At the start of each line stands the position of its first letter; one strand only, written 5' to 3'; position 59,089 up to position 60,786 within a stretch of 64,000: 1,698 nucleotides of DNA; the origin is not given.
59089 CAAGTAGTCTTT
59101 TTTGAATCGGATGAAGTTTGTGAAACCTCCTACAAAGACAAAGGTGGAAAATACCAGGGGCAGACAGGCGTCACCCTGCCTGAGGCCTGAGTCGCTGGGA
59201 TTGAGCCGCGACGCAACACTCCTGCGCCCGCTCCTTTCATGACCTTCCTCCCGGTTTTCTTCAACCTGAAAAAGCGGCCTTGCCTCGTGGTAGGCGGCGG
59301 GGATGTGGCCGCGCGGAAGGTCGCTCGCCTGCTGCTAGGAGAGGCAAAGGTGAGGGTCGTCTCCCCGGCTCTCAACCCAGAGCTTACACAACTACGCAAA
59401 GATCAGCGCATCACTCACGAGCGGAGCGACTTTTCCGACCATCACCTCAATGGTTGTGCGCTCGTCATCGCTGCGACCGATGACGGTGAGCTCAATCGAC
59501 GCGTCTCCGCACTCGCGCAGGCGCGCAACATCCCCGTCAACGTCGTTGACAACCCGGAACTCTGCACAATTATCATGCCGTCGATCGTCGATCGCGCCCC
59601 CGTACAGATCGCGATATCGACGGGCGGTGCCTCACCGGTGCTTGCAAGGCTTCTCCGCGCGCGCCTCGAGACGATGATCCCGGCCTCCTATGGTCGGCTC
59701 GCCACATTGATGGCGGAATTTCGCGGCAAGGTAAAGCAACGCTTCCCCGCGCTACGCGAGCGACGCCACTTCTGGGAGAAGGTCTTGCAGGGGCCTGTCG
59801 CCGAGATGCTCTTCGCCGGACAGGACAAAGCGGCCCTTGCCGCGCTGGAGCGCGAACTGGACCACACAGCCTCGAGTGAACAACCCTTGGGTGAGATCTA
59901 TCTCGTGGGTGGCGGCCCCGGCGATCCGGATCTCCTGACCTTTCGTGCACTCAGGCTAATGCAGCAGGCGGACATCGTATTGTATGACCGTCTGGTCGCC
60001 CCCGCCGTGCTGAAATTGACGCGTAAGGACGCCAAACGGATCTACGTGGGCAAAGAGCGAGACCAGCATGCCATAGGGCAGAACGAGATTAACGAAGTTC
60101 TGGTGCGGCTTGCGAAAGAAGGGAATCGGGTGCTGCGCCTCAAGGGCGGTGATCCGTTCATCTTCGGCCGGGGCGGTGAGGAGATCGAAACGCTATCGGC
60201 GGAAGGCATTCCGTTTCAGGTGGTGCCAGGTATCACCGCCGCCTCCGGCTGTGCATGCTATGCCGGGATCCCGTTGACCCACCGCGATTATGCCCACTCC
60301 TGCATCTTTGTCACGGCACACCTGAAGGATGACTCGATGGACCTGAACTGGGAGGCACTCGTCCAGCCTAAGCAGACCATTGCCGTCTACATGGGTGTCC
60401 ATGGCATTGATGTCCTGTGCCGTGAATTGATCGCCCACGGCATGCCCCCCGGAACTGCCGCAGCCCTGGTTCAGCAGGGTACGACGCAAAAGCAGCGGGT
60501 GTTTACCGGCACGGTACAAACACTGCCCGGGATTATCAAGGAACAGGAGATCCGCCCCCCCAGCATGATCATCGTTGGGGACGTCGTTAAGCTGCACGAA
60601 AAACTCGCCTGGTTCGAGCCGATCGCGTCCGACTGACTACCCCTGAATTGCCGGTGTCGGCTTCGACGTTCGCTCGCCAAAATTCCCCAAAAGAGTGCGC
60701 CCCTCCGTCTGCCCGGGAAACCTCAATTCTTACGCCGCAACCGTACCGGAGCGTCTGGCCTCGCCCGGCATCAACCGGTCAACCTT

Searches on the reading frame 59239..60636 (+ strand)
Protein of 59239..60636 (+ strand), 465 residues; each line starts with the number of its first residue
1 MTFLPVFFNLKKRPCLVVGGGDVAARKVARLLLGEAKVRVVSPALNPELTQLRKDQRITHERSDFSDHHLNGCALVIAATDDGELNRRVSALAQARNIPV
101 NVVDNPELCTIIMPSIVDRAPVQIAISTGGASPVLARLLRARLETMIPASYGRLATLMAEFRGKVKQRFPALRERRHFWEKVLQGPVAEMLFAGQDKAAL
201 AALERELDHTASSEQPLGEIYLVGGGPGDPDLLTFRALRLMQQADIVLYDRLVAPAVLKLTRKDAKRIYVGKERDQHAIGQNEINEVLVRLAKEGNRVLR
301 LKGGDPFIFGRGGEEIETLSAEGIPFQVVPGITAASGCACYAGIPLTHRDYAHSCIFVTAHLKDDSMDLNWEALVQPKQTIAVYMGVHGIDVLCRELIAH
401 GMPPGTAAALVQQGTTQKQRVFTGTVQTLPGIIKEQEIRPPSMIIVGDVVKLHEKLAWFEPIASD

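Call 49: find_encoding_contigs(protein=window:59239-60636:+, flank=10000, max_places=2)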
Protein window:59239-60636:+ (465 aa): 3 contigs read that carry it; 2 places shown.
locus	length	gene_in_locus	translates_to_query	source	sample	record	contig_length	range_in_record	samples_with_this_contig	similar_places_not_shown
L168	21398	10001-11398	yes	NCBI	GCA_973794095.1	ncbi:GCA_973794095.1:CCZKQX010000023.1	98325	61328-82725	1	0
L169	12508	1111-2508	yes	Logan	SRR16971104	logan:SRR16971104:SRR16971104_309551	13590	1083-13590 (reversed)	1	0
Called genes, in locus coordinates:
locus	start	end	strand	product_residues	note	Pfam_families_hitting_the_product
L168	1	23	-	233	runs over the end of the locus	PF02508:Rnf-Nqr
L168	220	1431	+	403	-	PF17785:PUA_3, PF10672:Methyltrans_SAM, PF02475:TRM5-TYW2_MTfase, PF02005:TRM (weak), PF03602:Cons_hypoth95, PF05175:MTS, PF13847:Methyltransf_31, PF01564:Spermine_synth (weak), +2 more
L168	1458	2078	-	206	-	PF04205:FMN_bind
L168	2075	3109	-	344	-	PF03116:NQR2_RnfD_RnfE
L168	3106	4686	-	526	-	PF13375:RnfC_N, PF01512:Complex1_51K, PF10531:SLBB, PF13183:Fer4_8 (weak), PF13237:Fer4_10 (weak), PF12838:Fer4_7, PF13187:Fer4_9 (weak), PF13534:Fer4_17 (weak), +1 more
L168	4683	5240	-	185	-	PF13187:Fer4_9 (faint), PF04060:FeS, PF12797:Fer4_2 (faint), PF00037:Fer4 (weak), PF12837:Fer4_6 (weak), PF13237:Fer4_10, PF14697:Fer4_21, PF12838:Fer4_7 (weak)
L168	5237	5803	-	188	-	PF02508:Rnf-Nqr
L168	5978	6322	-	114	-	PF01588:tRNA_bind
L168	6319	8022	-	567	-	PF00133:tRNA-synt_1, PF01921:tRNA-synt_1f (faint), PF09334:tRNA-synt_1g, PF01406:tRNA-synt_1e, PF19303:Anticodon_3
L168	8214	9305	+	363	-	PF01883:FeS_assembly_P, PF00142:Fer4_NifH (faint), PF01656:CbiA, PF09140:MipZ, PF10609:ParA, PF13614:AAA_31 (weak)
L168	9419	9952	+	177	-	PF22769:DCD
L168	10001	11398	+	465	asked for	PF13241:NAD_binding_7, PF14824:Sirohm_synth_M, PF10414:CysG_dimeriser, PF00590:TP_methylase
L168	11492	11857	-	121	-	PF01329:Pterin_4a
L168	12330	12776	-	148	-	-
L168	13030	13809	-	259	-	PF13489:Methyltransf_23, PF03141:Methyltransf_29 (weak), PF07021:MetW (weak), PF13847:Methyltransf_31, PF08241:Methyltransf_11, PF08242:Methyltransf_12, PF13649:Methyltransf_25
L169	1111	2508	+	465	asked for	PF13241:NAD_binding_7, PF14824:Sirohm_synth_M, PF10414:CysG_dimeriser, PF00590:TP_methylase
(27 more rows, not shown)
